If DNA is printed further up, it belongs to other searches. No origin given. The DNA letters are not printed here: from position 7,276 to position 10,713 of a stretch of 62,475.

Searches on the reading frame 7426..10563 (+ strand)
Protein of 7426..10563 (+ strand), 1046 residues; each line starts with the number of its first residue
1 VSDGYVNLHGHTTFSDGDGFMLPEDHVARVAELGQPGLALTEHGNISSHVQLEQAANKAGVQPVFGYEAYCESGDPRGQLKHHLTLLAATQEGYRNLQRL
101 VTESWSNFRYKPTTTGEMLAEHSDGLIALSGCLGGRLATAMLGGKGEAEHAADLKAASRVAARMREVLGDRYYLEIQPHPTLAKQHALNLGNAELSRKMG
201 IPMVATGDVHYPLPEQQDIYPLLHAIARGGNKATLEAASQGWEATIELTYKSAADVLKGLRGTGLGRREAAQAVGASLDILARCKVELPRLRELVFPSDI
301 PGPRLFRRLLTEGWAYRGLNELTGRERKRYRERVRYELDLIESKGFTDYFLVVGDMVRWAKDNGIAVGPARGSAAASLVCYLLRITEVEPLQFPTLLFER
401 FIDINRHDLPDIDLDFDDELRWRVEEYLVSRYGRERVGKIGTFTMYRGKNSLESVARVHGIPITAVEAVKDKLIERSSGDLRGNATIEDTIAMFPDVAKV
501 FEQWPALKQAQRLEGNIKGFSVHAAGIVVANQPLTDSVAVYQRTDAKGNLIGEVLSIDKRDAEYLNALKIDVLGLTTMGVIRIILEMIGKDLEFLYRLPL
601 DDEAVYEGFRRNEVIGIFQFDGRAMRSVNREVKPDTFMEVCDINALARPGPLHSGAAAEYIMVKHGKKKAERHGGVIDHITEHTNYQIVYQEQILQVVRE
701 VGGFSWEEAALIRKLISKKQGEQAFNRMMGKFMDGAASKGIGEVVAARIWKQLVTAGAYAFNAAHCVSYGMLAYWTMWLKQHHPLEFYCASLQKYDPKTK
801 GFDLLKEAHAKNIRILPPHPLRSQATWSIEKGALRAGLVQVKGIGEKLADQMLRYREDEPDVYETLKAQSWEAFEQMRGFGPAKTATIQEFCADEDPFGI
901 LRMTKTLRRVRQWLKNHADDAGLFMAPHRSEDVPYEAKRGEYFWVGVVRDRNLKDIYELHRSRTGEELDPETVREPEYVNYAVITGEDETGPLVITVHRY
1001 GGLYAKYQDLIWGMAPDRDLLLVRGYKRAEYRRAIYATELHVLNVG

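Call 57: search_protein_families(library=phrogs, proteins=[window:7426-10563:+], max_evalue=0.001)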
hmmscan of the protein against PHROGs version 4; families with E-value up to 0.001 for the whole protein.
window:7426-10563:+ (1046 aa): 8 families
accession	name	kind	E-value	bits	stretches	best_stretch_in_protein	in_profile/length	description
phrog_405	-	DNA, RNA and nucleotide metabolism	2e-298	994.1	1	4-867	43-897/1190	DNA polymerase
phrog_11165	-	DNA, RNA and nucleotide metabolism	5.4e-243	809.5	1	303-1045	12-771/782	DNA polymerase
phrog_7513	-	unknown function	4.4e-86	290.5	2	2-295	8-310/461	-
phrog_12219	-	DNA, RNA and nucleotide metabolism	1.9e-58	199.5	1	409-856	1-488/823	DNA polymerase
phrog_21652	-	DNA, RNA and nucleotide metabolism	1.1e-54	186.9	1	363-738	30-430/476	DNA polymerase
phrog_13169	-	DNA, RNA and nucleotide metabolism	1.5e-25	91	2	323-405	331-412/463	DNA polymerase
phrog_4335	-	unknown function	1.5e-20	74.8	1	738-859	10-132/421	-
phrog_11127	-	DNA, RNA and nucleotide metabolism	2.5e-05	25.3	1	328-393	97-162/171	DNA polymerase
